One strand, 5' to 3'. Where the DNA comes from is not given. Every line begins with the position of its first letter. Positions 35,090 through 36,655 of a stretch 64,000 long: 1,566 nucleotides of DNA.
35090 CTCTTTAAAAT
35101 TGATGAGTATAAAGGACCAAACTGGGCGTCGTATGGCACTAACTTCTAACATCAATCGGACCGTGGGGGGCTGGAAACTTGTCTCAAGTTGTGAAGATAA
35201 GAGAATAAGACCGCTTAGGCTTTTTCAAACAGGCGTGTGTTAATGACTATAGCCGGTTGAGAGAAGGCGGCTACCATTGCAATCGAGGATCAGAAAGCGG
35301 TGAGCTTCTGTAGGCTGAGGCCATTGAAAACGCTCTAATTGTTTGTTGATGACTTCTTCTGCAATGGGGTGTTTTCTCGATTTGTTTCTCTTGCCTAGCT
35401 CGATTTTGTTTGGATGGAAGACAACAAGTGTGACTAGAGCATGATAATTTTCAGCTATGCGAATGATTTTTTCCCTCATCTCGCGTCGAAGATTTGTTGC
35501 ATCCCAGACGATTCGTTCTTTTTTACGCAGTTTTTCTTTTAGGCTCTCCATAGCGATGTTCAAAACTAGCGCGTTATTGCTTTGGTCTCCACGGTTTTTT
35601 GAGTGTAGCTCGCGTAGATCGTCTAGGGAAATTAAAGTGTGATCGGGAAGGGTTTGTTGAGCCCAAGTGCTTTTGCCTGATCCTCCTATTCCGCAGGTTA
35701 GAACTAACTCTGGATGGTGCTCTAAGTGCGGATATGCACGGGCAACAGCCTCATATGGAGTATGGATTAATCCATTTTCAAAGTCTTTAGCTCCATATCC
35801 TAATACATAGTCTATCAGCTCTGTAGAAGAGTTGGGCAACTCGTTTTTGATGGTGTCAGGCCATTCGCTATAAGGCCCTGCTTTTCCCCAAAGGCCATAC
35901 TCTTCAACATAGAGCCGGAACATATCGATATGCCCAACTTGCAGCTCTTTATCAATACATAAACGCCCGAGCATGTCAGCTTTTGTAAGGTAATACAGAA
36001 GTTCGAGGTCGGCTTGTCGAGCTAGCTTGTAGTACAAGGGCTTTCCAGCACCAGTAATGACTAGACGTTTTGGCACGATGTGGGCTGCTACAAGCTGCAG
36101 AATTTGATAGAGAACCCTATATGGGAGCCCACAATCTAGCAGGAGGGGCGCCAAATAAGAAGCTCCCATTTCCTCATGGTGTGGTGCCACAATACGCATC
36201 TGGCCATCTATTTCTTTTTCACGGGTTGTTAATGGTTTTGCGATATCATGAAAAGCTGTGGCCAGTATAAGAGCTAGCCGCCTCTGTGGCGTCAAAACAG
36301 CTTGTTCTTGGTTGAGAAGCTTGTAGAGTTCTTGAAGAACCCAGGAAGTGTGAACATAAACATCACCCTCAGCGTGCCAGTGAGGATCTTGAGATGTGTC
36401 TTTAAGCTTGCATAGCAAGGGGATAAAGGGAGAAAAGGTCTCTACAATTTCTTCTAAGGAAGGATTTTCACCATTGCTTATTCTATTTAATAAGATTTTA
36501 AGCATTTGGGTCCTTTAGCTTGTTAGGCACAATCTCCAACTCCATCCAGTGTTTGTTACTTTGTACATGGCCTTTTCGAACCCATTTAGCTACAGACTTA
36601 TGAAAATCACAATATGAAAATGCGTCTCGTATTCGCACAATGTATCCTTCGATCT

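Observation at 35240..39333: RecD2 helicase - minimal RNA ligase - HD-Pnk packed as one translationally coupled operon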

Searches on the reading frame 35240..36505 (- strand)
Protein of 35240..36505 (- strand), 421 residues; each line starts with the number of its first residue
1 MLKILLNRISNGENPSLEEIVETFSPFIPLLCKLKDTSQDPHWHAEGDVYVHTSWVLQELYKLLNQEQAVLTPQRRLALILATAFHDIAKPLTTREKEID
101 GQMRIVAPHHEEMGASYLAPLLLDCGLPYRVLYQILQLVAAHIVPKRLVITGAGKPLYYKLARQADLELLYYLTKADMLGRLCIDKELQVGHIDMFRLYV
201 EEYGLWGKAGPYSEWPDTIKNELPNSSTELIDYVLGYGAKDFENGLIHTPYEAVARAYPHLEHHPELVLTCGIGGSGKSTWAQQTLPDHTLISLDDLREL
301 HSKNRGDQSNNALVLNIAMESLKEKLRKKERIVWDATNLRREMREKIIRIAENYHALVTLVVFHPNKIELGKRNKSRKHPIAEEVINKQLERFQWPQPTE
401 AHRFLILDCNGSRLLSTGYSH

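Call 6: search_protein_families(library=pfam, proteins=[window:35240-36505:-], max_evalue=0.01)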
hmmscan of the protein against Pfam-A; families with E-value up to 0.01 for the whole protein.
window:35240-36505:- (421 aa): 4 families
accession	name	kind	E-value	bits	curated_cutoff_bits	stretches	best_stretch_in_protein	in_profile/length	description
PF13671.12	AAA_33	-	7e-24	85.2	27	1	267-394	1-141/143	AAA domain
PF08433.16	KTI12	-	4.5e-08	33.4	22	1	267-399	3-143/271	Chromatin associated protein KTI12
PF01966.28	HD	-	2.2e-05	25.1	22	1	50-147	2-90/116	HD domain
PF06414.18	Zeta_toxin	-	0.0022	17.9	22.3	1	262-366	13-134/199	Zeta toxin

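Call 7: search_protein_families(library=ncbifam, proteins=[window:35240-36505:-], max_evalue=0.01)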
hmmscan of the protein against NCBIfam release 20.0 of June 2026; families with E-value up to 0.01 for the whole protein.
window:35240-36505:- (421 aa): 5 families
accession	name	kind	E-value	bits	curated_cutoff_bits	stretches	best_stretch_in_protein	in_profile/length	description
TIGR04075.1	bacter_Pnkp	equivalog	7.6e-19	67.4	750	1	267-393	10-137/851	polynucleotide kinase-phosphatase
TIGR03574.1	selen_PSTK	equivalog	7e-09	35.5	290.5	1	268-399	2-138/249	L-seryl-tRNA(Sec) kinase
TIGR02692.1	tRNA_CCA_actino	equivalog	4.8e-06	25.5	438.8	1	27-143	239-343/466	CCA tRNA nucleotidyltransferase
TIGR00277.1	HDIG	domain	0.00066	19.5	27.6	1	47-119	3-66/84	HDIG domain-containing metalloprotein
TIGR01313.1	therm_gnt_kin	subfamily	0.0075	16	113.75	0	271-401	4-140/164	gluconokinase, GntK/IdnK-type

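Call 11: search_solved_structures(query=window:35240-36505:-, max_evalue=1, show_alignments=2)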
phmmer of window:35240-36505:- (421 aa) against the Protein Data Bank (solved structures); distinct sequences matched with E-value up to 1: 34.
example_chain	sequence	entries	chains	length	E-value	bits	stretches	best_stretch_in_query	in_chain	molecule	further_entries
4jst_A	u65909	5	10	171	7.7e-13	51.3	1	266-392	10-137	Metallophosphoesterase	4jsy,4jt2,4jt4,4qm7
4gp6_A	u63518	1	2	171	1e-12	50.8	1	266-392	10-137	Metallophosphoesterase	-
4gp7_A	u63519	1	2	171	2e-12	49.9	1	266-392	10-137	Metallophosphoesterase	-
4mde_A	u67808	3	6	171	5.2e-12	48.5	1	266-392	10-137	Metallophosphoesterase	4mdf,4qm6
3adb_A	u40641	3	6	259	3.3e-05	26.1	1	260-408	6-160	L-seryl-tRNA(Sec) kinase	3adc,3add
3a4l_A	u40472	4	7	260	0.0023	20.1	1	324-408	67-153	L-seryl-tRNA(Sec) kinase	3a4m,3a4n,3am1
1ly1_A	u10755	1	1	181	0.02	17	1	266-378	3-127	polynucleotide kinase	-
1ltq_A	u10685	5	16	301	0.071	15.1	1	266-378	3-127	POLYNUCLEOTIDE KINASE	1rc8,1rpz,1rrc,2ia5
4xrp_A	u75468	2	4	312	0.11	14.5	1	261-378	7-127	Pnkp1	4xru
9drz_A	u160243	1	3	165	0.12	14.4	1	268-381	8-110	p-loop containing nucleoside triphosphatehydrolase protein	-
1mkd_A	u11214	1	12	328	0.43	12.6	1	20-98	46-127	Phosphodiesterase 4D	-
5k32_A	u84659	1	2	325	0.43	12.6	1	20-98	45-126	cAMP-specific 3',5'-cyclic phosphodiesterase 4D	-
2qyn_A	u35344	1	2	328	0.43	12.6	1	20-97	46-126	cAMP-specific 3',5'-cyclic phosphodiesterase 4D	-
5wh5_A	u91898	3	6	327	0.43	12.6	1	20-97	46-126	cAMP-specific 3',5'-cyclic phosphodiesterase 4D | 3',5'-cyclic-AMP phosphodiesterase 4D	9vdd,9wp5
5k1i_A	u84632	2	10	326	0.43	12.6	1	20-97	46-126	cAMP-specific 3',5'-cyclic phosphodiesterase 4D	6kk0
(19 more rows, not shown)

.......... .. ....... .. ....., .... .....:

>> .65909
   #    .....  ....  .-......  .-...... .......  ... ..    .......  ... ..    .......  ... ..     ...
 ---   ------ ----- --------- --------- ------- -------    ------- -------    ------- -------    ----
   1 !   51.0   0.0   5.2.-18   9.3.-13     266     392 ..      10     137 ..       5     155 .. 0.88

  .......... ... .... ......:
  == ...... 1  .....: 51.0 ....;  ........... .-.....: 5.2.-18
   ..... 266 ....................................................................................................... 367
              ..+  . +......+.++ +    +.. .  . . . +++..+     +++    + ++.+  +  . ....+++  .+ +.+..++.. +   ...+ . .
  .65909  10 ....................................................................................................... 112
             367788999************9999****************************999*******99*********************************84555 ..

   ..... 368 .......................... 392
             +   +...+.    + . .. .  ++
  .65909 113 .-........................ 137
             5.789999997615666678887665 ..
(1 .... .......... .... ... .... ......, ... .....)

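Call 14: find_homologous_proteins(query=window:35240-36505:-, max_evalue=0.00001)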
Query window:35240-36505:- (421 aa): 373 proteins with E <= 0.00001 among 8000 candidates; the best 120 are listed.
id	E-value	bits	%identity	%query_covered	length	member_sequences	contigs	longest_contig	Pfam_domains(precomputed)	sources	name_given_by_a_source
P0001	2.1e-284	961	100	100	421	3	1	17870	PF01966.29,PF13671.13,PF08433.17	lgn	-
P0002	2.2e-169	582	62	100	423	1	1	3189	PF01966.29,PF13671.13,PF08433.17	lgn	-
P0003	1.7e-147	510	54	99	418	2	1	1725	PF01966.29,PF13671.13,PF08433.17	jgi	-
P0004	1.4e-128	448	51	98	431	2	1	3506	PF01966.29,PF13671.13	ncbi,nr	ncbi:MAG: AAA family ATPase [Parachlamydiaceae bacterium]|nr:AAA family ATPase [Parachlamydiaceae ba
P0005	8.7e-126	438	50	96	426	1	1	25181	PF01966.29,PF13671.13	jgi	-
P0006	2.0e-125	437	48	97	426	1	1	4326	PF13671.13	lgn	-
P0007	4.6e-125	436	49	96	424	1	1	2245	PF01966.29,PF13671.13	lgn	-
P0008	7.8e-124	432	50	95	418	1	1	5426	PF01966.29,PF13671.13,PF08433.17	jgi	jgi:predicted kinase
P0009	8.2e-122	425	47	96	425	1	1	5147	PF01966.29,PF13671.13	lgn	-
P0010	1.3e-121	424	46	97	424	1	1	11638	PF01966.29,PF13671.13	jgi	jgi:predicted kinase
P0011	1.0e-118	415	46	98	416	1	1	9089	PF13671.13,PF08433.17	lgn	-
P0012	2.0e-116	407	47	97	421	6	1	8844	PF01966.29,PF13671.13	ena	-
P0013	2.3e-116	407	48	95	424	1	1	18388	PF01966.29,PF13671.13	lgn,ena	-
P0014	4.5e-116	406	45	97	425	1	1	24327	PF01966.29,PF13671.13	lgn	-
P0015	5.6e-116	406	47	95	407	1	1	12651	PF01966.29,PF13671.13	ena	-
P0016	9.5e-116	405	47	97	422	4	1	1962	PF01966.29,PF13671.13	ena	-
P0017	2.6e-115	404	48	96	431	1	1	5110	PF01966.29,PF13671.13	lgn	-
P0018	2.6e-115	404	46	98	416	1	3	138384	PF01966.29,PF13671.13,PF08433.17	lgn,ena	-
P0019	3.4e-115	403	47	98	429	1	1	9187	PF13671.13,PF08433.17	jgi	jgi:predicted kinase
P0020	3.8e-115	403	48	97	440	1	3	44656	PF13671.13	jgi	jgi:predicted kinase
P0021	5.3e-114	399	46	97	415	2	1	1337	PF01966.29,PF13671.13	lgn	-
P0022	6.6e-114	399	46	96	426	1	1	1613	PF01966.29,PF13671.13,PF08433.17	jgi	jgi:predicted kinase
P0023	8.3e-114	399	46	99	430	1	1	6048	PF13671.13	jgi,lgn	jgi:predicted kinase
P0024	1.2e-113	398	46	98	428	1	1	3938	PF13671.13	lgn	-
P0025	1.8e-113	398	48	95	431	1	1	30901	PF01966.29,PF13671.13,PF08433.17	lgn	-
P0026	3.9e-113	397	45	99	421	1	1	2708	PF13671.13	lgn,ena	-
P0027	5.2e-113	396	46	97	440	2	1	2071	PF13671.13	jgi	jgi:predicted kinase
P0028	4.4e-112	393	46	97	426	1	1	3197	PF01966.29,PF13671.13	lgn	-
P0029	7.9e-112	392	47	97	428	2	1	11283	PF01966.29,PF13671.13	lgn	-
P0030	1.7e-111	391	47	98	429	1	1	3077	PF13671.13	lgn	-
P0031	2.0e-111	391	48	96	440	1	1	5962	PF13671.13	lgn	-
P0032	2.8e-111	390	47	99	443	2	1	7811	PF13671.13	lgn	-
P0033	8.7e-111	389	46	98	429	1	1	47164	PF13671.13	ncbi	-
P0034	1.2e-110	388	46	97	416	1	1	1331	PF01966.29,PF13671.13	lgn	-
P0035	2.4e-110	387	44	99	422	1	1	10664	PF13671.13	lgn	-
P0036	3.2e-110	387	46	97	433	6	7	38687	PF01966.29,PF13671.13,PF08433.17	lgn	-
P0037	4.0e-110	387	46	94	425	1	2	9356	PF13671.13,PF08433.17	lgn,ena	-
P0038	4.4e-110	387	46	98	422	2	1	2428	PF01966.29,PF13671.13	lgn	-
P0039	7.6e-110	386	47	96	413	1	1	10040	PF01966.29,PF13671.13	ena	-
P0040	8.1e-110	386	45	98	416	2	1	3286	PF01966.29,PF13671.13,PF08433.17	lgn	-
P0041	8.3e-110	386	43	98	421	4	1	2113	PF01966.29,PF13671.13,PF08433.17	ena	-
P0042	9.3e-110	385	45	99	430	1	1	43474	PF13671.13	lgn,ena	-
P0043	1.1e-109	385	45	99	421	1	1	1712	PF01966.29,PF13671.13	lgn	-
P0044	1.7e-109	385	45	96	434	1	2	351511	PF01966.29,PF13671.13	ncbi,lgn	-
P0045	1.8e-109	384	44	99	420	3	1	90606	PF01966.29,PF13671.13,PF08433.17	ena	-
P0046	1.9e-109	384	47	96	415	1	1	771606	PF01966.29,PF13671.13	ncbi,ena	-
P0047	1.9e-109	384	46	97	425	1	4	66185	PF13671.13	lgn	-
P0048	2.8e-109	384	45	98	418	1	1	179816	PF01966.29,PF13671.13,PF08433.17,PF13238.13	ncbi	-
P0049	6.1e-109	383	47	96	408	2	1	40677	PF13671.13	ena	-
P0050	9.9e-109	382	46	97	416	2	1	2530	PF01966.29,PF13671.13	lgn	-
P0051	1.6e-108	381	46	98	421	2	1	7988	PF01966.29,PF13671.13,PF08433.17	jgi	jgi:predicted kinase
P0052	1.6e-108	381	45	98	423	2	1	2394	PF01966.29,PF13671.13,PF08433.17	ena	-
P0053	1.8e-108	381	46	98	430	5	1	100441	PF13671.13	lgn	-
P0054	3.1e-108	380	43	98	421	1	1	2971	PF01966.29,PF13671.13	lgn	-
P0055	3.2e-108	380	44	99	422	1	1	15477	PF01966.29,PF13671.13,PF08433.17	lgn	-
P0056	4.6e-108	380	45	98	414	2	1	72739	PF01966.29,PF13671.13,PF08433.17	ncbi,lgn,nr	ncbi:MAG: HD domain-containing protein [Deltaproteobacteria bacterium]|nr:MAG: HD domain-containing 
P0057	5.9e-108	380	43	98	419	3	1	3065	PF01966.29,PF13671.13,PF08433.17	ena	-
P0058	8.6e-108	379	47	97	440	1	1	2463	PF13671.13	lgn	-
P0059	8.6e-108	379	44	98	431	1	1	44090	PF01966.29,PF13671.13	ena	-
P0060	1.9e-107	378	44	98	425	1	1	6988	PF01966.29,PF13671.13,PF08433.17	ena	-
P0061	2.2e-107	378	44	99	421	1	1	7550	PF01966.29,PF13671.13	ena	-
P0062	2.3e-107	378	46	99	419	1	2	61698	PF01966.29,PF13671.13,PF08433.17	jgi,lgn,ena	-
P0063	3.0e-107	377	45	98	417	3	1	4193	PF01966.29,PF13671.13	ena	-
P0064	4.5e-107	377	46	99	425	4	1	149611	PF13671.13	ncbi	-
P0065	5.0e-107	376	43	98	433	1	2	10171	PF01966.29,PF13671.13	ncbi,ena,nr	ncbi:MAG: AAA family ATPase [Pseudomonadales bacterium]|nr:AAA family ATPase [Pseudomonadales bacter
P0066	8.5e-107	376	44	99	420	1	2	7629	PF01966.29,PF13671.13,PF08433.17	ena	-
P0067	1.1e-106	375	44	96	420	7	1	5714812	PF01966.29,PF13671.13,PF08433.17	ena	-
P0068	1.2e-106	375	44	98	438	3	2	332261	PF01966.29,PF13671.13,PF08433.17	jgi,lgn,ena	-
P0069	1.6e-106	375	46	98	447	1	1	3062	PF13671.13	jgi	jgi:predicted kinase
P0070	1.6e-106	375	46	96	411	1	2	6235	PF01966.29,PF13671.13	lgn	-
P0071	2.6e-106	374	43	99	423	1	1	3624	PF01966.29,PF13671.13,PF08433.17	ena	-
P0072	3.5e-106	374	45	96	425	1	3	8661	PF01966.29,PF13671.13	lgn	-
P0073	3.6e-106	374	43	99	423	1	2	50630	PF01966.29,PF13671.13,PF08433.17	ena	-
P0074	3.6e-106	374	44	98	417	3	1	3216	PF01966.29,PF13671.13,PF08433.17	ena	-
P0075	4.1e-106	373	46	96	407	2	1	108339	PF01966.29,PF13671.13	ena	-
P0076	7.9e-106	373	44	99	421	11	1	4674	PF01966.29,PF13671.13,PF08433.17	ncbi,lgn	ncbi:MAG: AAA family ATPase [Cyanobacteria bacterium J06629_2]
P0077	8.7e-106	372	46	99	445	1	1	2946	PF13671.13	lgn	-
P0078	8.8e-106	372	45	98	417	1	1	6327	PF01966.29,PF13671.13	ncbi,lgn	ncbi:MAG: AAA family ATPase [Xenococcus sp. (in: cyanobacteria)]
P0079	9.4e-106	372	43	98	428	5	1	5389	PF01966.29,PF13671.13,PF08433.17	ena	-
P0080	1.0e-105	372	47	95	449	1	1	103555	PF13671.13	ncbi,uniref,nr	ncbi:ATP-binding protein [Enhygromyxa salina]|uniref:HD domain-containing protein n=1 Tax=Enhygromyx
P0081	1.2e-105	372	45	99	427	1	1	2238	PF13671.13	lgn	-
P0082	1.3e-105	372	44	96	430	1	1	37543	PF01966.29,PF13671.13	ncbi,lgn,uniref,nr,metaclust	ncbi:AAA family ATPase [Hahella ganghwensis]|uniref:AAA family ATPase n=1 Tax=Hahella ganghwensis Ta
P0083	1.5e-105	372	44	98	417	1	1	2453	PF01966.29,PF13671.13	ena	-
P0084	1.9e-105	371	44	98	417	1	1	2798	PF01966.29,PF13671.13,PF08433.17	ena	-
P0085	2.1e-105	371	45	99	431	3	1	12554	PF01966.29,PF13671.13,PF08433.17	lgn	-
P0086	3.3e-105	370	45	96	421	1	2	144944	PF01966.29,PF13671.13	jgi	jgi:predicted kinase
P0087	3.4e-105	370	43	98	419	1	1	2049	PF01966.29,PF13671.13,PF08433.17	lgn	-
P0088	4.7e-105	370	44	99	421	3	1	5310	PF01966.29,PF13671.13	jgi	jgi:predicted kinase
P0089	5.0e-105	370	44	98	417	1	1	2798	PF01966.29,PF13671.13,PF08433.17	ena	-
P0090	7.5e-105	369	43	98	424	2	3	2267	PF01966.29,PF13671.13,PF08433.17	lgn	-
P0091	8.0e-105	369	44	98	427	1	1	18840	PF01966.29,PF13671.13,PF08433.17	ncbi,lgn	-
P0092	9.3e-105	369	43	96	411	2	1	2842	PF01966.29,PF13671.13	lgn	-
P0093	9.3e-105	369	45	96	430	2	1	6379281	PF01966.29,PF13671.13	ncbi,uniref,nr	ncbi:poly A polymerase-like protein [Oleiphilus messinensis]|uniref:Poly A polymerase-like protein n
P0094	9.8e-105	369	44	99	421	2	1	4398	PF01966.29,PF13671.13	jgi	jgi:predicted kinase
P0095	1.3e-104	369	44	99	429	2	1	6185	PF01966.29,PF13671.13,PF08433.17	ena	-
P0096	1.3e-104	368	45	96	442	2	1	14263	PF13671.13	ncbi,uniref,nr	ncbi:hypothetical protein DB30_02233 [Enhygromyxa salina]|uniref:HD domain-containing protein n=1 Ta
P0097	1.4e-104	368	44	98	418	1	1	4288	PF01966.29,PF13671.13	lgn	-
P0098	2.8e-104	367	44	97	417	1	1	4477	PF13671.13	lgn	-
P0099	3.2e-104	367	43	95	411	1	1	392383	PF13671.13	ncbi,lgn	-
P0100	4.7e-104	367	44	96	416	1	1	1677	PF01966.29,PF13671.13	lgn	-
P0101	4.7e-104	367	44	98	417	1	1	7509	PF01966.29,PF13671.13,PF08433.17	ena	-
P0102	5.6e-104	366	43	99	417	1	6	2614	PF01966.29,PF13671.13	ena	-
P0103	6.6e-104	366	43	98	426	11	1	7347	PF13671.13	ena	-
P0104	7.9e-104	366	46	99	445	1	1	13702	PF13671.13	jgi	jgi:predicted kinase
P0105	8.7e-104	366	43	99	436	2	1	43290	PF01966.29,PF13671.13,PF08433.17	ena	-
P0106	9.7e-104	366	44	98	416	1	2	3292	PF01966.29,PF13671.13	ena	-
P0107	1.1e-103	365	45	97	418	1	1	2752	PF01966.29,PF13671.13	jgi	jgi:predicted kinase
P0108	1.2e-103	365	45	96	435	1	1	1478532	PF01966.29,PF13671.13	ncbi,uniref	ncbi:AAA family ATPase [Litoribacillus peritrichatus]|uniref:AAA family ATPase n=1 Tax=Litoribacillu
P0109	1.2e-103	365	45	98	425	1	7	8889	PF01966.29,PF13671.13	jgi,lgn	jgi:predicted kinase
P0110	1.3e-103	365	43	98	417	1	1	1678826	PF01966.29,PF13671.13,PF08433.17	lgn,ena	-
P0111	2.1e-103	364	45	96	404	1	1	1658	PF13671.13,PF08433.17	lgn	-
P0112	2.2e-103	364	46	99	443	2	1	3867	PF13671.13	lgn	-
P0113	2.3e-103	364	42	99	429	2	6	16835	PF13671.13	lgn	-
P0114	2.4e-103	364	44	99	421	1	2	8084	PF01966.29,PF13671.13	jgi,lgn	jgi:predicted kinase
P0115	2.7e-103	364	43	99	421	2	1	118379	PF01966.29,PF13671.13,PF08433.17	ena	-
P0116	3.4e-103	364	43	98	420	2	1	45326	PF01966.29,PF13671.13,PF08433.17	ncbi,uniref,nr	ncbi:AAA family ATPase [Waterburya agarophytonicola K14]|uniref:AAA family ATPase n=1 Tax=Waterburya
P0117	5.3e-103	363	43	99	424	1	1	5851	PF01966.29,PF13671.13,PF08433.17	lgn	-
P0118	6.4e-103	363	46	96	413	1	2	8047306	PF01966.29,PF13671.13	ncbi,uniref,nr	ncbi:HD domain-containing protein [Persicimonas caeni]|uniref:HD domain-containing protein n=1 Tax=P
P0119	1.0e-102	362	43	98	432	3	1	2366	PF01966.29,PF13671.13,PF08433.17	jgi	-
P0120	1.9e-102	361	42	98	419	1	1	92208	PF13671.13,PF08433.17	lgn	-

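Call 16: find_related_loci(query=A1, collection=genome_contigs, flank=8000)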
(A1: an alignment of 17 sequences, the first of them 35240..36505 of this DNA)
Query A1 (421 aa) in genome_contigs; peptide patterns used: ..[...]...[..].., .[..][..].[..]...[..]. (x = any residue, [..] = any of these).
600 stretches matched a pattern (row limit reached: there are more); 22 encode a relative of the query (tblastn E <= 1e-3); 22 distinct loci.
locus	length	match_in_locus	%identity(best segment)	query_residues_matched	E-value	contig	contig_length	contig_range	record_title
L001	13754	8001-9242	44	1-414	2e-112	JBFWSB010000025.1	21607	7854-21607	MAG: Candidatus Kapaibacterium sp. isolate CA_2019_TPBF_22 NODE_11559_length_21607_cov_3.592691_TPBF, whole genome shotg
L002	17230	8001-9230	40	6-418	1e-95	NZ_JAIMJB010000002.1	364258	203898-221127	Motilimonas eburnea strain YH6 NODE_2_length_364258, whole genome shotgun sequence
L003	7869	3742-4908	41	16-407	7e-86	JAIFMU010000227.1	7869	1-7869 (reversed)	MAG: bacterium isolate bin_47 scaffold_16039, whole genome shotgun sequence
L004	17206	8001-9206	38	5-402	3e-85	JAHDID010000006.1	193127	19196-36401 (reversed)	MAG: Verrucomicrobia bacterium isolate MAG-85 RZ_160, whole genome shotgun sequence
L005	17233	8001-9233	42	6-418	1e-94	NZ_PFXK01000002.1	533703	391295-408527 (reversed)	Vibrio sp. HA2012 contig2, whole genome shotgun sequence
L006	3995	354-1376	30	34-402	2e-39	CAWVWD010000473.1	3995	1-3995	MAG TPA_asm: uncultured Saprospiraceae bacterium isolate ERR3589580_concoct_86 genome assembly, contig: ERZ7462777.23830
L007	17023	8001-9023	27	34-406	6e-32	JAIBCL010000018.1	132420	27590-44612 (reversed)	MAG: Verrucomicrobiaceae bacterium isolate SSF29 NODE_1818_length_132420_cov_50.574059, whole genome shotgun sequence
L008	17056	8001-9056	26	29-402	3e-21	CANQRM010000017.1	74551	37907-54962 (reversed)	MAG: uncultured Oscillospiraceae bacterium isolate Lapin-023__bin99 genome assembly, contig: Lapin-023__NODE_459_length_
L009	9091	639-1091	39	29-181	8e-18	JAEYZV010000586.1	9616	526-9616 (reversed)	MAG: Acidobacteria bacterium isolate OH_CBrB_117 k127_508320, whole genome shotgun sequence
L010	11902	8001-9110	29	1-402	2e-33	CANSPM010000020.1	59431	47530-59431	MAG TPA_asm: uncultured Lachnospiraceae bacterium isolate SRR15730548_bin.31_metawrap_v1.3_MAG genome assembly, contig:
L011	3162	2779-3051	37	24-115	1e-10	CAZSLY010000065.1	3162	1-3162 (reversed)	MAG TPA_asm: uncultured Gammaproteobacteria bacterium isolate binchicken_co387_516 genome assembly, contig: NODE_45356_l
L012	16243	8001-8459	29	28-215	2e-8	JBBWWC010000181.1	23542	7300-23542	MAG: Planctomycetota bacterium isolate OC6_150m_MAG_282 OC6_150m_contig_1128684, whole genome shotgun sequence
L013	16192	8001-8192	39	29-94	2e-7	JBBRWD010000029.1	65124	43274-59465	MAG: Limisphaerales bacterium isolate La4_concoct.005 La4_concoct.005_K_1963715_L_65124_cov_50.4660, whole genome shotgu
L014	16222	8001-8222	33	11-91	3e-7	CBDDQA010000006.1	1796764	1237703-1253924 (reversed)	MAG: uncultured Candidatus Binatia bacterium isolate 6ae7d3f7-6f3a-412e-99ff-c928d72fc6b4 genome assembly, contig: conti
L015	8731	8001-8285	33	44-143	2e-6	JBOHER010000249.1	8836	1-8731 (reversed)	MAG: Haloechinothrix sp. isolate M3-S_metawrap_bin.24 k127_1477328, whole genome shotgun sequence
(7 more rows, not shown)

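Call 17: find_encoding_contigs(protein=P0002, flank=10000, max_places=4)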
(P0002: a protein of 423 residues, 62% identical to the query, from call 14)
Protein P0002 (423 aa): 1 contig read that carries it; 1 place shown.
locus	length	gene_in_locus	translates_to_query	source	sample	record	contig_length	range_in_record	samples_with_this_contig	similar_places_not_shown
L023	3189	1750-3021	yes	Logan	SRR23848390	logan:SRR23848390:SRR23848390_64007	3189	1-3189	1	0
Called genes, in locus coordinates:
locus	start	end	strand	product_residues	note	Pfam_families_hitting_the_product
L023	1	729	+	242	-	?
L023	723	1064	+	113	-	PF26541:MafI2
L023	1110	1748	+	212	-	PF09414:RNA_ligase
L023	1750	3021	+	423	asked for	PF01966:HD (faint), PF08433:KTI12 (weak), PF13671:AAA_33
